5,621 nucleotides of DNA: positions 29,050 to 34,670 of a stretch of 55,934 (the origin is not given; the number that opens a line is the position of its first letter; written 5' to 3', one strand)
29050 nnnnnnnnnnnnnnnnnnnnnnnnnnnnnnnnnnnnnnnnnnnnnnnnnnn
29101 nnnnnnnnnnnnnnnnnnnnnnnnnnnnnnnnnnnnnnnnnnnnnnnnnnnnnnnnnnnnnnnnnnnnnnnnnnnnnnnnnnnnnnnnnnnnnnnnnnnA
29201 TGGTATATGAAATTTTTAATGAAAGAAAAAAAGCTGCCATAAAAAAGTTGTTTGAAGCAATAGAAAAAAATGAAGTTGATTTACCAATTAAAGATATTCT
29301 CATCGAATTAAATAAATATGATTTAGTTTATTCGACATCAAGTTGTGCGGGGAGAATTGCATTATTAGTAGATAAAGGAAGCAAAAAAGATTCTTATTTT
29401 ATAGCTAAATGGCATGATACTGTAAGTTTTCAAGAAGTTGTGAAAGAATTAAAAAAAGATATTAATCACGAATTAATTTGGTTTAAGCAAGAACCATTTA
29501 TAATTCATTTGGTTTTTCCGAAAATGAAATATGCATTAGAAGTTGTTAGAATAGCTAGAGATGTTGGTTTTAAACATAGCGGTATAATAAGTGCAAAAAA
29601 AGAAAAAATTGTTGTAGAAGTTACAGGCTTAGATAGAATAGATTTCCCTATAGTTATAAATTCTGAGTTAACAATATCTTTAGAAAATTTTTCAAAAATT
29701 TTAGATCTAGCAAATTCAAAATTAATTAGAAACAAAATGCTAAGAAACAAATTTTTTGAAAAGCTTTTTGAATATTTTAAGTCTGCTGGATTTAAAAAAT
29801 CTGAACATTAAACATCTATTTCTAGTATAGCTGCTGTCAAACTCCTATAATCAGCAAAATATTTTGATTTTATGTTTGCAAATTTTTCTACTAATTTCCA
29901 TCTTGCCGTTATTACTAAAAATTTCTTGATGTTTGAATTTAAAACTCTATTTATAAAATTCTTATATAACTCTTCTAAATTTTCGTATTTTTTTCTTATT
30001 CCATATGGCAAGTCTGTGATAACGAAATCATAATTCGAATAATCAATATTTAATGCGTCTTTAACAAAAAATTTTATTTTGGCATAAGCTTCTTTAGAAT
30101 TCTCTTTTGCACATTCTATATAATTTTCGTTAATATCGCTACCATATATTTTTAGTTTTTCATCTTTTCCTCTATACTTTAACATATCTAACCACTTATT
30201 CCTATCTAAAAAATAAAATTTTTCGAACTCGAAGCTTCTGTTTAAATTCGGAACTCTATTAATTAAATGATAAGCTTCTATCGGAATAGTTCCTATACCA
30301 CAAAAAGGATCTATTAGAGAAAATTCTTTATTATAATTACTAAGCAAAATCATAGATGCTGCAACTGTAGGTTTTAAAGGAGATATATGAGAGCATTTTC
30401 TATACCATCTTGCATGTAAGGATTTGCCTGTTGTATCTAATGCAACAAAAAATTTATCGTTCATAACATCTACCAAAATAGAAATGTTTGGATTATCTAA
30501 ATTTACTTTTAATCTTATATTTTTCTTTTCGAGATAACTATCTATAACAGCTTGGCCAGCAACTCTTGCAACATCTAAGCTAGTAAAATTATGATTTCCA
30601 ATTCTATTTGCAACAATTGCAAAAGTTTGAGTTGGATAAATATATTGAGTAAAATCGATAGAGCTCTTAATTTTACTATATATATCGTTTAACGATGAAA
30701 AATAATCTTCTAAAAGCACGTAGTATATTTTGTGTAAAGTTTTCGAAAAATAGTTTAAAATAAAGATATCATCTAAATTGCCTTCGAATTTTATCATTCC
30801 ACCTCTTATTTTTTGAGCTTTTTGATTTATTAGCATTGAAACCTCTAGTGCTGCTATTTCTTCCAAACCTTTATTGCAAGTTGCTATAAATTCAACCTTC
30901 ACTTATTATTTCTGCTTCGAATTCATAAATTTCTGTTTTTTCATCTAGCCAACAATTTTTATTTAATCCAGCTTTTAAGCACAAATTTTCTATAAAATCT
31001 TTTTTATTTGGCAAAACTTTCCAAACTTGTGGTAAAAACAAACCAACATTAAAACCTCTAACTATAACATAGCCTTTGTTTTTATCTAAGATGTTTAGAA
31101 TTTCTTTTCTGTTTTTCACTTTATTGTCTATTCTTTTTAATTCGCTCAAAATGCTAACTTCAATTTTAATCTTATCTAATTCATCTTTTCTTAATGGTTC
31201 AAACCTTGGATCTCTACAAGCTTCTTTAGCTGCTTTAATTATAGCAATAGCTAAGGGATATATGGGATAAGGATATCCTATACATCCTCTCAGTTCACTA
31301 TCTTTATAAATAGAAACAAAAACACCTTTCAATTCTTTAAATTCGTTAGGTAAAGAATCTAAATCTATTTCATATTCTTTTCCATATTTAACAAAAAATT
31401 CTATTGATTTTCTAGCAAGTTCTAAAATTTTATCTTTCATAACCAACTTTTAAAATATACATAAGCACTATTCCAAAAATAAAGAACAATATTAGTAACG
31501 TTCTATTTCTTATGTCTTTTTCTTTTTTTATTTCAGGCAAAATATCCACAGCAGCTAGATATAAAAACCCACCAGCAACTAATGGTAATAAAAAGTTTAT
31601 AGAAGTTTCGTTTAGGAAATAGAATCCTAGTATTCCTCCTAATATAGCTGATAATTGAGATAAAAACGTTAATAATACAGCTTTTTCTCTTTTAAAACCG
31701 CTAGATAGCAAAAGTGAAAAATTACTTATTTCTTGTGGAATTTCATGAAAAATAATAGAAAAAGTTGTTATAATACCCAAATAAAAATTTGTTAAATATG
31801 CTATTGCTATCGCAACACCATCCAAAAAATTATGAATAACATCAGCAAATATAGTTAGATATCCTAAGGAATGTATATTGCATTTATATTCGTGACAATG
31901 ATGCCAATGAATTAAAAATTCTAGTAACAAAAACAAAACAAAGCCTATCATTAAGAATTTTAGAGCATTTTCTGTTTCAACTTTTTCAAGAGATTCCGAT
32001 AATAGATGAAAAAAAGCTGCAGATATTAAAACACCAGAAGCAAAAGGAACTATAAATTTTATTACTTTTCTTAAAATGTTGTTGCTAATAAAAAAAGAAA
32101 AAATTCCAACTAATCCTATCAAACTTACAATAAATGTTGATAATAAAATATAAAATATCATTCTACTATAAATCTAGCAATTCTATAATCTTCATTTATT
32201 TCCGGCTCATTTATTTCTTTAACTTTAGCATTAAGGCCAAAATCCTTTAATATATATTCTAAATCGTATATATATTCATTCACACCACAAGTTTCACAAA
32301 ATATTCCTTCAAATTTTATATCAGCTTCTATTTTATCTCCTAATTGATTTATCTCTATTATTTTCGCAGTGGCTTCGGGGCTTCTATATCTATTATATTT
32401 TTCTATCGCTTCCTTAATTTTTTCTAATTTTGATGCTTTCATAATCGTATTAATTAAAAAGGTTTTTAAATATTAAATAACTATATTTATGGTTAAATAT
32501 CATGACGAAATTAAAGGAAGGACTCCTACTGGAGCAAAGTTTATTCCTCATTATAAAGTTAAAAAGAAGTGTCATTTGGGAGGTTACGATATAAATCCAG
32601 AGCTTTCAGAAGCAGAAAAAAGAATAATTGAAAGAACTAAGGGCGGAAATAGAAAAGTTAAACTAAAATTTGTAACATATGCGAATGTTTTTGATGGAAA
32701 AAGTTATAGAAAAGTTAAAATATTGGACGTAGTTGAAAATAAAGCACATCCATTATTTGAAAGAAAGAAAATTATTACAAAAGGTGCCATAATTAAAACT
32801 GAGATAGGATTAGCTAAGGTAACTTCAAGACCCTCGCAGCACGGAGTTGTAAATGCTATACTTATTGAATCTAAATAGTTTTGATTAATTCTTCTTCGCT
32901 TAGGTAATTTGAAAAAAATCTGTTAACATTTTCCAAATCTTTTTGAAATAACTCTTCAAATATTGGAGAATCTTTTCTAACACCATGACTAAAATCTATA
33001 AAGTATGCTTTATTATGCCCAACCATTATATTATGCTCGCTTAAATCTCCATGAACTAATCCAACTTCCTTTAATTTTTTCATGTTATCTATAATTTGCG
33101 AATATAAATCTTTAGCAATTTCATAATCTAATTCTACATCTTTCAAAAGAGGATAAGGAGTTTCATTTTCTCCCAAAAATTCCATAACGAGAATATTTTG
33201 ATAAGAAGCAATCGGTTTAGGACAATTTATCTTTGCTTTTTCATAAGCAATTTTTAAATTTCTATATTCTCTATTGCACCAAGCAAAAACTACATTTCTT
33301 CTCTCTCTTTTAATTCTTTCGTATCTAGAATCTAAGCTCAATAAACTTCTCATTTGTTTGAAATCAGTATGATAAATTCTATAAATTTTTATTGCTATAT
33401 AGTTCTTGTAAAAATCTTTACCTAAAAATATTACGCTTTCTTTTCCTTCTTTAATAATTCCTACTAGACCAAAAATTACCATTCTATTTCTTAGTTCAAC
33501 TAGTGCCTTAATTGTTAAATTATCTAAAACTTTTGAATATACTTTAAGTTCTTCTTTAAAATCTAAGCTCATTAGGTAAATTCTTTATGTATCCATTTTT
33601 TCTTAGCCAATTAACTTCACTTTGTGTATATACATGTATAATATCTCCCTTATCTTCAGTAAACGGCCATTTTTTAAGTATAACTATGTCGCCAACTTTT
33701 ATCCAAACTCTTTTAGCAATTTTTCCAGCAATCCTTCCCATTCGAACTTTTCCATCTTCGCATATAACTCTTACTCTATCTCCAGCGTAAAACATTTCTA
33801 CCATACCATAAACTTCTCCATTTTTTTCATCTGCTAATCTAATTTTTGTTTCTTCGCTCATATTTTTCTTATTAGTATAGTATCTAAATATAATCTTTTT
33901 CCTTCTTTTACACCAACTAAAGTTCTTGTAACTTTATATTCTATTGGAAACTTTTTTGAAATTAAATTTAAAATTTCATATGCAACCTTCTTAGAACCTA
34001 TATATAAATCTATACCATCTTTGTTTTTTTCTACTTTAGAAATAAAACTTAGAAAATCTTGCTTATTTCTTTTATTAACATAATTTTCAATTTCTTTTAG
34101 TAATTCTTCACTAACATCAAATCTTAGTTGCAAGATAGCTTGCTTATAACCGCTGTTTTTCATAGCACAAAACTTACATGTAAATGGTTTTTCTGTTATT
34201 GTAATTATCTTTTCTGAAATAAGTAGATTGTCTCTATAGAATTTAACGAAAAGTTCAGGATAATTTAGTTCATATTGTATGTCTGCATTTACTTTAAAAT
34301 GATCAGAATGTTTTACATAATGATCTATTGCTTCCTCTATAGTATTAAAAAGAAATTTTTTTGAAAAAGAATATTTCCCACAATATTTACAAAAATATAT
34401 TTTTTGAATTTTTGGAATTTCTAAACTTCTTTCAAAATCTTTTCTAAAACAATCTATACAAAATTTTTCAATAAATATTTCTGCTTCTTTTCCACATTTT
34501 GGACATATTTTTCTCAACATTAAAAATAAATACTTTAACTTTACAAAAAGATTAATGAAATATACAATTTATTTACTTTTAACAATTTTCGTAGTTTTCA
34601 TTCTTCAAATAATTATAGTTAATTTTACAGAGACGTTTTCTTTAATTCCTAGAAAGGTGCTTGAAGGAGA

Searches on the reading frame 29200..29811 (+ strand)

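Call 67: search_protein_families(library=pfam, proteins=[window:29200-29811:+], max_evalue=0.00001)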
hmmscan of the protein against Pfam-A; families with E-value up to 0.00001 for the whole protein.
window:29200-29811:+ (203 aa): 1 family
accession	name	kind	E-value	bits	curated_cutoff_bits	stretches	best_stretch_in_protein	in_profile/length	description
PF02676.19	TYW3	-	2.7e-39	135.1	27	1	8-189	1-209/211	Methyltransferase TYW3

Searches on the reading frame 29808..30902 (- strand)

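Call 32: search_protein_families(library=pfam, proteins=[window:29808-30902:-], max_evalue=0.001)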
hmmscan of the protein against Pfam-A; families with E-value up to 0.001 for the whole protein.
window:29808-30902:- (364 aa): 7 families
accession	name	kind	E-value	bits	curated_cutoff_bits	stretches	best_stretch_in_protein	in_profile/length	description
PF01170.24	UPF0020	-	1.2e-33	116.9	22.3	1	165-343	1-177/197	RMKL-like, methyltransferase domain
PF02926.22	THUMP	-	1.7e-13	51.2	20.6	1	69-156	2-84/84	THUMP domain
PF22020.1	RlmL_1st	-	1e-07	32.3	27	1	4-59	1-54/55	RlmL ferredoxin-like domain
PF13847.12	Methyltransf_31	-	5.6e-06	26.5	27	1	249-310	28-95/145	Methyltransferase domain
PF13649.12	Methyltransf_25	-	7.1e-05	23.9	27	1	248-296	20-70/97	Methyltransferase domain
PF01555.25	N6_N4_Mtase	-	0.00048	20.6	26.7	0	177-267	166-221/221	DNA methylase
PF01209.24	Ubie_methyltran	-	0.00052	19.9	20.1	0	247-322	70-144/233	ubiE/COQ5 methyltransferase family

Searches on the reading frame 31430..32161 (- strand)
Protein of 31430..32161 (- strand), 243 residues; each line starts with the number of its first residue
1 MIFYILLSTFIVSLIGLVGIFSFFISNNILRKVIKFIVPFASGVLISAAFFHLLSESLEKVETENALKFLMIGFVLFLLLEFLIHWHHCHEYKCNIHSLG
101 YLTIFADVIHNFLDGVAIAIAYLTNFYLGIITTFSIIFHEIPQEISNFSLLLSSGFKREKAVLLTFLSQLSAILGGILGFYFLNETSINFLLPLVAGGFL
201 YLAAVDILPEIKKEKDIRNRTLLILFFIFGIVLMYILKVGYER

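Call 67: search_protein_families(library=pfam, proteins=[window:31430-32161:-], max_evalue=0.00001)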
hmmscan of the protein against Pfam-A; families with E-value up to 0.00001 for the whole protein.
window:31430-32161:- (243 aa): 1 family
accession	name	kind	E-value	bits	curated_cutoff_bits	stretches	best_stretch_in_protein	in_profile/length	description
PF02535.28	Zip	-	5.6e-40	138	35.1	2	94-237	172-322/323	ZIP Zinc transporter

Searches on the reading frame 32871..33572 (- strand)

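Call 67: search_protein_families(library=pfam, proteins=[window:32871-33572:-], max_evalue=0.00001)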
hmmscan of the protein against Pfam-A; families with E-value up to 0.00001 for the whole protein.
window:32871-33572:- (233 aa): 2 families
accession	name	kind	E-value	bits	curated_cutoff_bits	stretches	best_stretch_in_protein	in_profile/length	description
PF01163.29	RIO1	-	3.2e-47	161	22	1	48-226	2-180/187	RIO domain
PF06293.20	Kdo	-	1.3e-06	28.5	21.3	1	99-221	58-191/207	Lipopolysaccharide kinase (Kdo/WaaP) family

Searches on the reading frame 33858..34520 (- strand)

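Call 67: search_protein_families(library=pfam, proteins=[window:33858-34520:-], max_evalue=0.00001)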
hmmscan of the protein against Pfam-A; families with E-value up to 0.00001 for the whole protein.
window:33858-34520:- (220 aa): 1 family
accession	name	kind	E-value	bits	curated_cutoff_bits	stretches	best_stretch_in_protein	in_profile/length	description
PF04981.18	NMD3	-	4.2e-33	115.3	24.9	1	6-218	1-242/243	NMD3 family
